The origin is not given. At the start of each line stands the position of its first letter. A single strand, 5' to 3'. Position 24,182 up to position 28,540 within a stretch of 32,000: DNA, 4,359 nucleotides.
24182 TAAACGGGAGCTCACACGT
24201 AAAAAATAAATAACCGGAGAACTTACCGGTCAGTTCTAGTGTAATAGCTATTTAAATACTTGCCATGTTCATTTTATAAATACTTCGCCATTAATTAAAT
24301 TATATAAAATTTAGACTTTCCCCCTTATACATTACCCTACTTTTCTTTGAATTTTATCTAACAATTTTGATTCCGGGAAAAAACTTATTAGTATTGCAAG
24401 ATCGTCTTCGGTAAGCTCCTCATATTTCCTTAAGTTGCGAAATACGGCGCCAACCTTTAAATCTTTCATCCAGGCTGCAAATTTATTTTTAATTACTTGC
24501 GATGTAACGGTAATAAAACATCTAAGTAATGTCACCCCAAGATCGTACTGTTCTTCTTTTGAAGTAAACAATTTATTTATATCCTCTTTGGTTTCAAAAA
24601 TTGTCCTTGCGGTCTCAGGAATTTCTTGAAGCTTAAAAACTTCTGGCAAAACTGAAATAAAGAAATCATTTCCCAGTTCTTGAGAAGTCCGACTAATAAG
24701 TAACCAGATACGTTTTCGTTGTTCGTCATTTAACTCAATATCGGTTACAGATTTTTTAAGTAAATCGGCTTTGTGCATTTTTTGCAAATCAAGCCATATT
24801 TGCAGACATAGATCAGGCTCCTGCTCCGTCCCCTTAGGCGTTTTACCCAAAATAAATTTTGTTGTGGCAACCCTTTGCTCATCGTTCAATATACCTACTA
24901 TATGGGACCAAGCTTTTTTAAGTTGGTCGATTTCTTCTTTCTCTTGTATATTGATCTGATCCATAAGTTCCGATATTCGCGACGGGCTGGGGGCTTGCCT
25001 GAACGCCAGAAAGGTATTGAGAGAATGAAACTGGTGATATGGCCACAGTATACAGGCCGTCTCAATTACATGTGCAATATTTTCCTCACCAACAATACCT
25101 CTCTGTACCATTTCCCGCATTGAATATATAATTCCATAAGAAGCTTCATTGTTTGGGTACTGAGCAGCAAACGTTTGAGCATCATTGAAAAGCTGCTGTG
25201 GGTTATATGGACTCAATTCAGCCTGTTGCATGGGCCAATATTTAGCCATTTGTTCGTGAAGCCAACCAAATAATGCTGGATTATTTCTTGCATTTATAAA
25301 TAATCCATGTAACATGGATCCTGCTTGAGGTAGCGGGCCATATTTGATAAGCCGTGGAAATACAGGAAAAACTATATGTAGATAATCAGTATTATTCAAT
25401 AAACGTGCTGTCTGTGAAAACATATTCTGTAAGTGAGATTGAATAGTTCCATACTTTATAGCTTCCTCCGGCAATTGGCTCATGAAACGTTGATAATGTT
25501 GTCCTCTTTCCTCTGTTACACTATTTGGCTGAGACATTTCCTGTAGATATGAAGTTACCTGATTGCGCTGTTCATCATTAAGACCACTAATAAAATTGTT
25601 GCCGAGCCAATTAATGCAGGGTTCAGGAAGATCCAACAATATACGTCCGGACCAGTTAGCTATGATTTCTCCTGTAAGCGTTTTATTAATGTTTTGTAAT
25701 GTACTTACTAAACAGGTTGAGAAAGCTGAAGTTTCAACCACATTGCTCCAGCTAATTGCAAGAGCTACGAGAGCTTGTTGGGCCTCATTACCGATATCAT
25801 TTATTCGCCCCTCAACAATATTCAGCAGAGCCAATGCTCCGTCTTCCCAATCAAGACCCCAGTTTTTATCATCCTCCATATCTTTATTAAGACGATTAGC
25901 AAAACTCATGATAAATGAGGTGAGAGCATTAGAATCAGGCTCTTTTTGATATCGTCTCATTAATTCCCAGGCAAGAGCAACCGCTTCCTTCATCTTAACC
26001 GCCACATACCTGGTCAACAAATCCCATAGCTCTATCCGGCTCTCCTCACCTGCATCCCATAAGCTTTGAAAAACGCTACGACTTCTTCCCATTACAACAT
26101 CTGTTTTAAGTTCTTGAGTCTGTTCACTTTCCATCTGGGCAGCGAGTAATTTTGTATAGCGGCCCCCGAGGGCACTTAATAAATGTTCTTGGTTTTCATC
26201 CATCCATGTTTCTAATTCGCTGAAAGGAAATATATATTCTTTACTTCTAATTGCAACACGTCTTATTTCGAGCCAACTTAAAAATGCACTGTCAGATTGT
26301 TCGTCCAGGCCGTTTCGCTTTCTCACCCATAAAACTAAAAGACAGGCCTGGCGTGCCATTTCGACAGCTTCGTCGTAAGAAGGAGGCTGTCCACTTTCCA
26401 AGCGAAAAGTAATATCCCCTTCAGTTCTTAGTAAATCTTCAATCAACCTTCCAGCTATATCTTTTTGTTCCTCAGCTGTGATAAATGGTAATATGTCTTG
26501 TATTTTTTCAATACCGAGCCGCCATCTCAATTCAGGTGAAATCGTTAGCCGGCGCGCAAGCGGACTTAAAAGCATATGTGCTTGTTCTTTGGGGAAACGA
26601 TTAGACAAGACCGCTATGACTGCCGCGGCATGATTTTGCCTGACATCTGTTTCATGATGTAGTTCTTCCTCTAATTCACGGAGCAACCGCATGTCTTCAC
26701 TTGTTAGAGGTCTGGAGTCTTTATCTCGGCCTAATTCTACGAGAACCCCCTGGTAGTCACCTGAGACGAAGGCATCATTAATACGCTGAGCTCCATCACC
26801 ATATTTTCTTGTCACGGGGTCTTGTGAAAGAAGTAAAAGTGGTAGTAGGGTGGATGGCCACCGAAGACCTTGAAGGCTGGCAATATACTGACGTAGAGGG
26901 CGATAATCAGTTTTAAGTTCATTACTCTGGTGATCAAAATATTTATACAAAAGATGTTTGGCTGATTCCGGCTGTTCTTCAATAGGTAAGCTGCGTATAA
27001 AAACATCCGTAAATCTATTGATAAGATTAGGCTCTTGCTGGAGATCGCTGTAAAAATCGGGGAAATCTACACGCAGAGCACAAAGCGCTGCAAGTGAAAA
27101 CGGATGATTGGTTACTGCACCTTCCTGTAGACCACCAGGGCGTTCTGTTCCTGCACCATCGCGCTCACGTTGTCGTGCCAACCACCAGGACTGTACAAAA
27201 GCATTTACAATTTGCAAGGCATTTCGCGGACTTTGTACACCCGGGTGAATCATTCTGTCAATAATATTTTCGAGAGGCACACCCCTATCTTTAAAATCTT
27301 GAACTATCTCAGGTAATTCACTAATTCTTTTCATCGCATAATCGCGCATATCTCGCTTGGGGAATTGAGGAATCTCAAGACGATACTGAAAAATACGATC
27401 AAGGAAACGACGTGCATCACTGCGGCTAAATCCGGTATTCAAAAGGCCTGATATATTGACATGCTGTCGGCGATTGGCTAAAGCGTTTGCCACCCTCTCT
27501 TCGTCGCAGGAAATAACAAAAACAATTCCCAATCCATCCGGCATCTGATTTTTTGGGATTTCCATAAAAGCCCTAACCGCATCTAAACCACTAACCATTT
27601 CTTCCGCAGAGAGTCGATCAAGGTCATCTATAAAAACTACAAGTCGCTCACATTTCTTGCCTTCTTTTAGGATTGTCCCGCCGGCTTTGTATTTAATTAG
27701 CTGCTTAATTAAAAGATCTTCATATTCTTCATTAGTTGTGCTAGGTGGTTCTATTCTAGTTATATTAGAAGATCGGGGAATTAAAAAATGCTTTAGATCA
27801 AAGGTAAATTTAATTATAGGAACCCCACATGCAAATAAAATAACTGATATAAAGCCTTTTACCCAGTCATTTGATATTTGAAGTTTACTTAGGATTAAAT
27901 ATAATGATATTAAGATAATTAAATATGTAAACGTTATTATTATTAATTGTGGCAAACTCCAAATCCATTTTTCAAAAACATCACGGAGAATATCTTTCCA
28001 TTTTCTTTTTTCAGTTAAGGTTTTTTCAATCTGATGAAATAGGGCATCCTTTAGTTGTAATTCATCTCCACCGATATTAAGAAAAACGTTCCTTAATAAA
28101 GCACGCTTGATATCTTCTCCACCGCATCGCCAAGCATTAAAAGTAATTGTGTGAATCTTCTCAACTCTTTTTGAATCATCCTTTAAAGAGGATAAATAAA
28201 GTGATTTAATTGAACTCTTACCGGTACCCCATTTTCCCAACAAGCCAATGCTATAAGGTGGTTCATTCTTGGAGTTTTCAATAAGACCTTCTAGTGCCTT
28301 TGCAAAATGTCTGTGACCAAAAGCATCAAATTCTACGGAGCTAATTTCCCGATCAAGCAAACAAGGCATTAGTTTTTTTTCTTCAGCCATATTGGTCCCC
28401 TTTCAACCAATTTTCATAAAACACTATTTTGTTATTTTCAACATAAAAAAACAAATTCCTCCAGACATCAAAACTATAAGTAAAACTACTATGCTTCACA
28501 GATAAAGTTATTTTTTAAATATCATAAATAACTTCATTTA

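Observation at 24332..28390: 1352-aa membrane-inserted KAP NTPase as a separate transposon cargo unit next to the BREX-like operon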

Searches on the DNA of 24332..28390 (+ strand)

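Call 7: search_dna_similar(query=window:24332-28390:+, collection=ecoli_genomes, mode=near, max_rows=10)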
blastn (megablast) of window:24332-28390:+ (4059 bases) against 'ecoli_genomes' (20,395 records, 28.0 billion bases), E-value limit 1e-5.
No match.
